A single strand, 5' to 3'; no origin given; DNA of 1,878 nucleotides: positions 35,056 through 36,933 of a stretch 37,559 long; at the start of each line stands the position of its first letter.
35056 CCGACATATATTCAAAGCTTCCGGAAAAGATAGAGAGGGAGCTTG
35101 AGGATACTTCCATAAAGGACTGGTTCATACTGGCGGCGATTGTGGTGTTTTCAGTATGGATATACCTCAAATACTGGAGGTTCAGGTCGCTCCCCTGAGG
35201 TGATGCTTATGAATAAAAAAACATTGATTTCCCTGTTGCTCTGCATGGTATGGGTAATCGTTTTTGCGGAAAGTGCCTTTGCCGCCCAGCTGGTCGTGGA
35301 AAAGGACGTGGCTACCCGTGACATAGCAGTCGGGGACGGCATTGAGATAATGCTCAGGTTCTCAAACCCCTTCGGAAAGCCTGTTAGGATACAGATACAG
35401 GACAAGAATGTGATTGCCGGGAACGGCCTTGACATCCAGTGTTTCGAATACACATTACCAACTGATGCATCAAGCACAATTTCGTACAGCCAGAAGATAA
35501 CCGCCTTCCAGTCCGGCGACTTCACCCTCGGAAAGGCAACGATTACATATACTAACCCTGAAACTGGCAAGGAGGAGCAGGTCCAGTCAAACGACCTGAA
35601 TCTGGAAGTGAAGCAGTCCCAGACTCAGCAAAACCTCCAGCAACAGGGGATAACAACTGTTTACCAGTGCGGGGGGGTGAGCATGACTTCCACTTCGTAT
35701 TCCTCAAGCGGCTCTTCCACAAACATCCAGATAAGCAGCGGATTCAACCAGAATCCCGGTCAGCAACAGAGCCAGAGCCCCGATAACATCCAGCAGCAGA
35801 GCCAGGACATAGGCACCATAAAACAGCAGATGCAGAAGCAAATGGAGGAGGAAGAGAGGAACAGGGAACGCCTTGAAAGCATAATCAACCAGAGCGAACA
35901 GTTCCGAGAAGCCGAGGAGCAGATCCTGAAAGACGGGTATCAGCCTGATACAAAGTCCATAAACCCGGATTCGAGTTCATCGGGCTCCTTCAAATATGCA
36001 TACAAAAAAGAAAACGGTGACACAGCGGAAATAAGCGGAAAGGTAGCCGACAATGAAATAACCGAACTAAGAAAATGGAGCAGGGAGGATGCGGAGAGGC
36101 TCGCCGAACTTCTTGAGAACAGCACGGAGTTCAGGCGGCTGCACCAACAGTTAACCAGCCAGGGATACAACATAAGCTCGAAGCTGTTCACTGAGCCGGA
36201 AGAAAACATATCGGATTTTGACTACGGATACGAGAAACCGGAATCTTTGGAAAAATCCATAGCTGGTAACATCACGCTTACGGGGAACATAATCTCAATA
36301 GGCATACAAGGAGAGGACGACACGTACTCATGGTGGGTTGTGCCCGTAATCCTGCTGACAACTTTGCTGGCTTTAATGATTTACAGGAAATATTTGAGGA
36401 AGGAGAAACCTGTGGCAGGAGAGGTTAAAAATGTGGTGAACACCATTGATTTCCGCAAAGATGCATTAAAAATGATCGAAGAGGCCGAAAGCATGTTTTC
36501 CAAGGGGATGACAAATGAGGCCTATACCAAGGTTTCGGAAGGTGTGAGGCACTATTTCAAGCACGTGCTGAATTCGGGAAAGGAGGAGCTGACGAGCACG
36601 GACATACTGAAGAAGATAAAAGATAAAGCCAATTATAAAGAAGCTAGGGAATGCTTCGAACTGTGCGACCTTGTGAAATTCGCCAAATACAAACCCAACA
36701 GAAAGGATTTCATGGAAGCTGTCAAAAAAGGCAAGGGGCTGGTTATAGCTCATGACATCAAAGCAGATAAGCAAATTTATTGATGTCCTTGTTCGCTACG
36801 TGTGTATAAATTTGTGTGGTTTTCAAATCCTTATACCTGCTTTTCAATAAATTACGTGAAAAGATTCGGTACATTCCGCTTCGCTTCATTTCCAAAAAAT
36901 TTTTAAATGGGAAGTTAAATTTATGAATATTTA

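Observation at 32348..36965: Complete MoxR / DUF58 / VWA(BatA) / BatD-like module inserted between dnaK and dnaJ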

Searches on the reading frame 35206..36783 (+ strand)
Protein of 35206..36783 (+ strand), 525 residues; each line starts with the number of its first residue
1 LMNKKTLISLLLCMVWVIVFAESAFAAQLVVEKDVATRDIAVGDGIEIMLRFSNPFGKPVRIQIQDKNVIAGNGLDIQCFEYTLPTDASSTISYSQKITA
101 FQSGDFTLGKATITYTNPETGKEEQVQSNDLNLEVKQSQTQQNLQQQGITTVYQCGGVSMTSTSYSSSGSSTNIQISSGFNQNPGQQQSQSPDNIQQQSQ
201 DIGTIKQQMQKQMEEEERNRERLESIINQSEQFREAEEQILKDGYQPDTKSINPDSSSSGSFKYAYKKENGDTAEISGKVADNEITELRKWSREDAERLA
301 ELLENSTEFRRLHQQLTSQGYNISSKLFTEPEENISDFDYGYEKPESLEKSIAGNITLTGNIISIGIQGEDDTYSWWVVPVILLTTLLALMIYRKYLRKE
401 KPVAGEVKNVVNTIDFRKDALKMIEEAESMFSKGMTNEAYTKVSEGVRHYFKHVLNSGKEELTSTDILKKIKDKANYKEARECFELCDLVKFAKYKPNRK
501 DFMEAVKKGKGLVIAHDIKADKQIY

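Call 3: search_protein_families(library=pfam, proteins=[window:35206-36783:+], max_evalue=0.01)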
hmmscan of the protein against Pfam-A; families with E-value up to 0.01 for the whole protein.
window:35206-36783:+ (525 aa): 3 families
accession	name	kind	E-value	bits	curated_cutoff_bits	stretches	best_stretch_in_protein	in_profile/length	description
PF05753.20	TRAP_beta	-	0.00068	19.5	22.4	1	87-129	81-123/178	Translocon-associated protein beta (TRAPB)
PF05119.17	Terminase_4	-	0.0007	20.4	24.7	0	207-253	10-56/98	Phage terminase, small subunit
PF13584.12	BatD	-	0.0069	17.4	24.1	1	36-135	4-92/92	BatD DUF11 like domain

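Call 19: find_homologous_proteins(query=window:35206-36783:+, max_evalue=0.001)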
Query window:35206-36783:+ (525 aa): 92 proteins with E <= 0.001 among 8000 candidates.
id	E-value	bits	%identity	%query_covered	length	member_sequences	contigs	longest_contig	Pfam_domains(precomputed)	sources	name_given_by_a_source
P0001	5.5e-246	835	74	96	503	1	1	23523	-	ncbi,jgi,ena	-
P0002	1.3e-223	761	71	94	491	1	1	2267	-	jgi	-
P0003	3.5e-196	671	57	94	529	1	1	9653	-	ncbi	-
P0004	2.0e-190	652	57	97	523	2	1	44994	-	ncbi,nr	ncbi:MAG: hypothetical protein J7K54_05060 [Candidatus Aenigmarchaeota archaeon]|nr:hypothetical pro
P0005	3.1e-154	533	48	94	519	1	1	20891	-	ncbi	-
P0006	3.7e-144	499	46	97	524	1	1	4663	-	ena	-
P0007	3.6e-142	493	47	97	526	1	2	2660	-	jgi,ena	-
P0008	2.3e-120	421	41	98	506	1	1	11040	-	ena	-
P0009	7.4e-120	419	41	96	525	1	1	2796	-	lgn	-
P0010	1.6e-119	418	43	94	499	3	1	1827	-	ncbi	ncbi:MAG: hypothetical protein ACE5J9_09500 [Methanosarcinales archaeon]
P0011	2.8e-119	417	40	98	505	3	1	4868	-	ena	-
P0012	8.4e-119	416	40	98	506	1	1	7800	-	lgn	-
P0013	2.3e-118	414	42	94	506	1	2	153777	-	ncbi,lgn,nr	ncbi:MAG: hypothetical protein FIB07_04625 [Candidatus Methanoperedens sp.]|nr:hypothetical protein 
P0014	4.3e-118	413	41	98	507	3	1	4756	-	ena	-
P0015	9.3e-118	412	43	94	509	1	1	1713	-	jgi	-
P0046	1.3e-108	382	39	97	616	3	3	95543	-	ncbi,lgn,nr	ncbi:MAG: hypothetical protein ABIF85_05980 [Nanoarchaeota archaeon]|nr:hypothetical protein [Nanoar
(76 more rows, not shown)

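Call 20: find_encoding_contigs(protein=P0001, flank=10000, max_places=3)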
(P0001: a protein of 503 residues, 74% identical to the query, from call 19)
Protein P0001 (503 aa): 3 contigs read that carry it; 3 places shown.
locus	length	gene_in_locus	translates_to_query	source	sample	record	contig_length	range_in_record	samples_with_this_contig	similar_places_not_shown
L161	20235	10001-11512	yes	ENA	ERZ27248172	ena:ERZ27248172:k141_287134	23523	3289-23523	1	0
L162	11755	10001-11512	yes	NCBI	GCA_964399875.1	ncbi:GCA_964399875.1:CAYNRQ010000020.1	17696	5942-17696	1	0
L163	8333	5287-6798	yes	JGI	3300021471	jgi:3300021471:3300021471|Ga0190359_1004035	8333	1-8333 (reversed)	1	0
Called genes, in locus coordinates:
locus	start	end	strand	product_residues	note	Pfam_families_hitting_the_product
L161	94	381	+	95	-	PF00166:Cpn10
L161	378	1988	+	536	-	PF00118:Cpn60_TCP1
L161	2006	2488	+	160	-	PF00011:HSP20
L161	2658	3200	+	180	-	PF01025:GrpE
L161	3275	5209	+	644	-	PF00012:HSP70, PF06723:MreB_Mbl, PF00012:HSP70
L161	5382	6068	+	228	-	-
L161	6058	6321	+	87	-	PF14947:HTH_45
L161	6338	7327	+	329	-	PF00493:MCM (faint), PF20030:bpMoxR, PF00158:Sigma54_activat (weak), PF07726:AAA_3, PF07728:AAA_5, PF17863:AAA_lid_2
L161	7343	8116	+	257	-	PF05362:Lon_C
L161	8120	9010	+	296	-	PF01882:DUF58, PF13519:VWA_2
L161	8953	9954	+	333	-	PF07584:BatA, PF06707:DUF1194 (faint), PF13768:VWA_3 (faint), PF00092:VWA, PF04056:Ssl1 (faint), PF13519:VWA_2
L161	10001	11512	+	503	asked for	-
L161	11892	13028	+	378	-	PF00226:DnaJ, PF01556:DnaJ_C, PF00684:DnaJ_CXXCXGXG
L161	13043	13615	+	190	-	-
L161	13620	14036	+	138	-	-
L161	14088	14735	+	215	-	-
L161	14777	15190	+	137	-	-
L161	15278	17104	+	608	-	PF00437:T2SSE, PF27713:UCP018868 (weak), PF23989:PilB3_C (weak)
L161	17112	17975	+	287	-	PF00482:T2SSF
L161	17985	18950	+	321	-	PF00482:T2SSF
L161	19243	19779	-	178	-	-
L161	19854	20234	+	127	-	?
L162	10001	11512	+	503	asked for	-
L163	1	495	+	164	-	?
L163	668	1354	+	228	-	-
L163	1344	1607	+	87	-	PF14947:HTH_45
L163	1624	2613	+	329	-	PF00493:MCM (faint), PF20030:bpMoxR, PF00158:Sigma54_activat (weak), PF07726:AAA_3, PF07728:AAA_5, PF17863:AAA_lid_2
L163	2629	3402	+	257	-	PF05362:Lon_C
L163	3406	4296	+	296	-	PF01882:DUF58, PF13519:VWA_2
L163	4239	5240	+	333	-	PF07584:BatA, PF06707:DUF1194 (faint), PF13768:VWA_3 (faint), PF00092:VWA, PF04056:Ssl1 (faint), PF13519:VWA_2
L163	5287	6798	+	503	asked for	-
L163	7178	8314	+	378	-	PF00226:DnaJ, PF01556:DnaJ_C, PF00684:DnaJ_CXXCXGXG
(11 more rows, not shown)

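Call 21: find_encoding_contigs(protein=P0005, flank=10000, max_places=3)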
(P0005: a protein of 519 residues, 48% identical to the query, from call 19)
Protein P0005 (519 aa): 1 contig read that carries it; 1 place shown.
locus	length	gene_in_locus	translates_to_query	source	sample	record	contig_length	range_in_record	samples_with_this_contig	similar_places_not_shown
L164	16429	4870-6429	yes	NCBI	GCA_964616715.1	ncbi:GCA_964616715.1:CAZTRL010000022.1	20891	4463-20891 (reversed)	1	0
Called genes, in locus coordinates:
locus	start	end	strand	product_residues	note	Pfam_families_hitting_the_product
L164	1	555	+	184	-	?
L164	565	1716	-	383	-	PF00089:Trypsin, PF13365:Trypsin_2, PF13180:PDZ_2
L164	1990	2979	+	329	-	PF20030:bpMoxR, PF00158:Sigma54_activat (weak), PF07726:AAA_3, PF07728:AAA_5, PF17863:AAA_lid_2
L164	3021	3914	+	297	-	PF01882:DUF58, PF13519:VWA_2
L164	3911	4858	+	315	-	PF07584:BatA, PF05762:VWA_CoxE (faint), PF00092:VWA, PF06707:DUF1194 (faint), PF13519:VWA_2, PF13768:VWA_3 (faint)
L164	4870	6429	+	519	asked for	-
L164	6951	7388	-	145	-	-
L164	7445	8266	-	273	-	PF04402:SIMPL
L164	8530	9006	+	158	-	PF11969:DcpS_C, PF01230:HIT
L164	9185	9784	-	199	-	PF20603:Bact_hydrolase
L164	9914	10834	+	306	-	PF12802:MarR_2 (weak), PF24034:DUF7343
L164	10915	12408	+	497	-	PF00133:tRNA-synt_1, PF01406:tRNA-synt_1e, PF01921:tRNA-synt_1f (faint), PF09334:tRNA-synt_1g, PF00133:tRNA-synt_1, PF01406:tRNA-synt_1e (weak), PF19303:Anticodon_3, PF08264:Anticodon_1 (weak)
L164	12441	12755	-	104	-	-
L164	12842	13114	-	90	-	-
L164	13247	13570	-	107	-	-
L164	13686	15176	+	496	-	PF07705:CARDB (faint), PF10633:NPCBM_assoc (faint)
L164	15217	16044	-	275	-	PF02811:PHP (faint), PF13263:PHP_C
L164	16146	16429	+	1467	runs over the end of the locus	PF18884:TSP3_bac (weak), PF00404:Dockerin_1 (weak)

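Call 22: find_encoding_contigs(protein=P0013, flank=10000, max_places=3)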
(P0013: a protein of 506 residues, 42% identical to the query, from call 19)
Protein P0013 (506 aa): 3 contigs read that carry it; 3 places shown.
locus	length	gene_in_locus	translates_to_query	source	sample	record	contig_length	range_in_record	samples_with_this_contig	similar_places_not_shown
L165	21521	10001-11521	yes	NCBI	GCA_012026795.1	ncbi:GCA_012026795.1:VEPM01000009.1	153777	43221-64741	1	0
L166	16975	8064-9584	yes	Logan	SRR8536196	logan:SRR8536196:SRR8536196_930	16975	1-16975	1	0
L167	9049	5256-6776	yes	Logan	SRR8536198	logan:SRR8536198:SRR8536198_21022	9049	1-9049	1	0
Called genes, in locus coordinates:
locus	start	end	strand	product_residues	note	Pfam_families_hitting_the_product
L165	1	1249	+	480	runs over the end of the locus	PF13506:Glyco_transf_21, PF00535:Glycos_transf_2, PF10111:Glyco_tranf_2_2, PF13641:Glyco_tranf_2_3, PF01644:Chitin_synth_1, PF03142:Chitin_synth_2 (weak), PF13632:Glyco_trans_2_3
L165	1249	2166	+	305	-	-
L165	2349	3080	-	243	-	-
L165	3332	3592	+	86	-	-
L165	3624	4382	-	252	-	PF00005:ABC_tran, PF13304:AAA_21 (faint)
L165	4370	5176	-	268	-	PF00528:BPD_transp_1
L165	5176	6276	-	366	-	PF13379:NMT1_2, PF09084:NMT1 (weak)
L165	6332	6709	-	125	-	PF01978:TrmB (weak), PF12840:HTH_20, PF01022:HTH_5 (weak), PF01475:FUR (weak)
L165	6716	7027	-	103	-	PF24365:DUF7521 (weak)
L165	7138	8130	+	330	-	PF20030:bpMoxR, PF07726:AAA_3, PF07728:AAA_5, PF17863:AAA_lid_2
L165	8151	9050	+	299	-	PF01882:DUF58, PF13519:VWA_2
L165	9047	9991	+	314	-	PF07584:BatA, PF04056:Ssl1 (faint), PF00092:VWA, PF13519:VWA_2, PF13768:VWA_3 (faint)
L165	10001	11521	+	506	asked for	-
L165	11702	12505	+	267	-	-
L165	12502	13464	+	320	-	PF17761:DUF1016_N, PF06250:YhcG_C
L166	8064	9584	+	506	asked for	-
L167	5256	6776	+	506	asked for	-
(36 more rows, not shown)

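Call 23: find_encoding_contigs(protein=P0003, flank=10000, max_places=2)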
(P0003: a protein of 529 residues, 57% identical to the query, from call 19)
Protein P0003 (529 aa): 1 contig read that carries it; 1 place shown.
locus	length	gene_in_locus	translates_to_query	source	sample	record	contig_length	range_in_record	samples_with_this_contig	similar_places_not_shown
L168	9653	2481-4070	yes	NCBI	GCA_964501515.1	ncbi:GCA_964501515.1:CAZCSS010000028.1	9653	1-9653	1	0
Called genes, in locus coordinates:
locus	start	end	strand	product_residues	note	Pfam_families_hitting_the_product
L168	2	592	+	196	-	?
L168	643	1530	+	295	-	PF01882:DUF58, PF13519:VWA_2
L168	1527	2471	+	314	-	PF07584:BatA, PF00092:VWA, PF06707:DUF1194 (faint), PF13519:VWA_2, PF13768:VWA_3 (weak), PF04056:Ssl1 (faint)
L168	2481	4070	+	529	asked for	-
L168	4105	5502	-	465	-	PF01909:NTP_transf_2 (weak), PF09249:tRNA_NucTransf2, PF21133:CAA_C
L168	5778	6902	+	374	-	PF04055:Radical_SAM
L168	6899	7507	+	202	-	PF13566:DUF4130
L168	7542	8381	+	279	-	PF00571:CBS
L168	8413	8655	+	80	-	-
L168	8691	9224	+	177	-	PF01751:Toprim, PF13155:Toprim_2 (weak), PF13662:Toprim_4 (weak)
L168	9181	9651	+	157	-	?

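Call 24: find_encoding_contigs(protein=P0006, flank=10000, max_places=2)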
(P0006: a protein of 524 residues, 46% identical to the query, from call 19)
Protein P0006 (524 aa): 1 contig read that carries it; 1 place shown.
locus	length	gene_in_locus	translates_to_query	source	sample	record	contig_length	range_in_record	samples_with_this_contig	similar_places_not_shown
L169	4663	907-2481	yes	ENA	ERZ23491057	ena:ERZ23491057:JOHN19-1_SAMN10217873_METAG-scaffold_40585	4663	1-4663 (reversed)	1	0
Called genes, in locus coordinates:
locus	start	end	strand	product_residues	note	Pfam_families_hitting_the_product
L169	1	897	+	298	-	?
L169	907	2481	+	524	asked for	-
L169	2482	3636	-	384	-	-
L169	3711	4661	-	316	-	?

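Call 25: find_encoding_contigs(protein=P0046, flank=10000, max_places=2)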
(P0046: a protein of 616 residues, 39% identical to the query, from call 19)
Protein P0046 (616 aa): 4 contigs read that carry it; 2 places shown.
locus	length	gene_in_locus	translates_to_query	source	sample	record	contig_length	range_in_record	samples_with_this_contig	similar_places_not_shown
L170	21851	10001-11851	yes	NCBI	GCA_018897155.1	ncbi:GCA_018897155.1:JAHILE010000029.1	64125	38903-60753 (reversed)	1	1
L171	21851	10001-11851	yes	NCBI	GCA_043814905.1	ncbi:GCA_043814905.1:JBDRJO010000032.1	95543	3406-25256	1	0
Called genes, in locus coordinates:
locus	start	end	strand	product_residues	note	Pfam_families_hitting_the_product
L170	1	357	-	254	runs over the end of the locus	PF01784:DUF34_NIF3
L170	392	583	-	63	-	-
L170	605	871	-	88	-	PF00736:EF1_GNE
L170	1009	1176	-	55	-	PF07754:Ribosomal_aS21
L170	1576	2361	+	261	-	PF05362:Lon_C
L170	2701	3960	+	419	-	PF02737:3HCDH_N (faint), PF03446:NAD_binding_2, PF03807:F420_oxidored (weak), PF27505:6PGD_Tyr1_C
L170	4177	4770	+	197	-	PF22090:Gins51_C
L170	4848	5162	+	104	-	PF00935:Ribosomal_L44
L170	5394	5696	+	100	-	-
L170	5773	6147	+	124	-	PF01248:Ribosomal_L7Ae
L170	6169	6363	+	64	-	PF01200:Ribosomal_S28e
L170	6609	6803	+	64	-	PF01246:Ribosomal_L24e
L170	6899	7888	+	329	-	PF00493:MCM (faint), PF20030:bpMoxR, PF07726:AAA_3, PF07728:AAA_5, PF17863:AAA_lid_2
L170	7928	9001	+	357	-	PF01882:DUF58, PF13519:VWA_2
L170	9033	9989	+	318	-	PF07584:BatA, PF01882:DUF58 (weak), PF06707:DUF1194 (faint), PF00092:VWA, PF13519:VWA_2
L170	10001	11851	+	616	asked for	-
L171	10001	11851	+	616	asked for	-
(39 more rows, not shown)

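Call 33: find_encoding_contigs(protein=P0002, flank=10000, max_places=2)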
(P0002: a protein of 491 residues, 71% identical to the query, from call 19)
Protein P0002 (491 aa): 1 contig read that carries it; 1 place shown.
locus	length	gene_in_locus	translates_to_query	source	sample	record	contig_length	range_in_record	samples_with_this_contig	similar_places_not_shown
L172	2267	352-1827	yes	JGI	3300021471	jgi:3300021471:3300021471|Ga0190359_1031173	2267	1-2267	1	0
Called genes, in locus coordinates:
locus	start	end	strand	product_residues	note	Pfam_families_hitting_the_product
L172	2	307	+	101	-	?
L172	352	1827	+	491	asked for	-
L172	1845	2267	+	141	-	?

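Call 35: search_protein_families(library=pfam, proteins=[L172:1845-2267:+, L172:2-307:+, L169:2482-3636:-, L164:565-1716:-], max_evalue=0.01)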
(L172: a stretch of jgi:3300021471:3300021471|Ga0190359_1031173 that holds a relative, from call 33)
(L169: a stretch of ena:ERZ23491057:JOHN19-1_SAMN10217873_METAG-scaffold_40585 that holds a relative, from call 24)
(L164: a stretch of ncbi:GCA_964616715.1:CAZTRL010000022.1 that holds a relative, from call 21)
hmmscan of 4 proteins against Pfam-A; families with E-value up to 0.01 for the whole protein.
L172:1845-2267:+ (141 aa): 2 families
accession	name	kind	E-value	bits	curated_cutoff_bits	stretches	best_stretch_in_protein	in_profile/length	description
PF00226.36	DnaJ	-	2.7e-30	104.7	27.8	1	5-67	1-63/63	DnaJ domain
PF10766.14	AcrZ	-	0.0085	16.1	26.2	0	96-115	27-46/48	Multidrug efflux pump-associated protein AcrZ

L172:2-307:+ (101 aa): 0 families

L169:2482-3636:- (384 aa): 0 families

L164:565-1716:- (383 aa): 5 families
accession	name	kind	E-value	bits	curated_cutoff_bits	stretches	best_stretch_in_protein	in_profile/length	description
PF13365.12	Trypsin_2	-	4.3e-36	125.2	27.6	1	97-234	1-144/144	Trypsin-like peptidase domain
PF00089.32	Trypsin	-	3e-23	83.2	20.6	1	95-259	25-218/220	Trypsin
PF13180.12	PDZ_2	-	6.2e-15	55.7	27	1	275-376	3-80/80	PDZ domain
PF17820.7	PDZ_6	-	0.0014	18.8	27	0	328-365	18-54/54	PDZ domain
PF02907.21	Peptidase_S29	-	0.0045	17.2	25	0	215-258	105-147/149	Hepatitis C virus NS3 protease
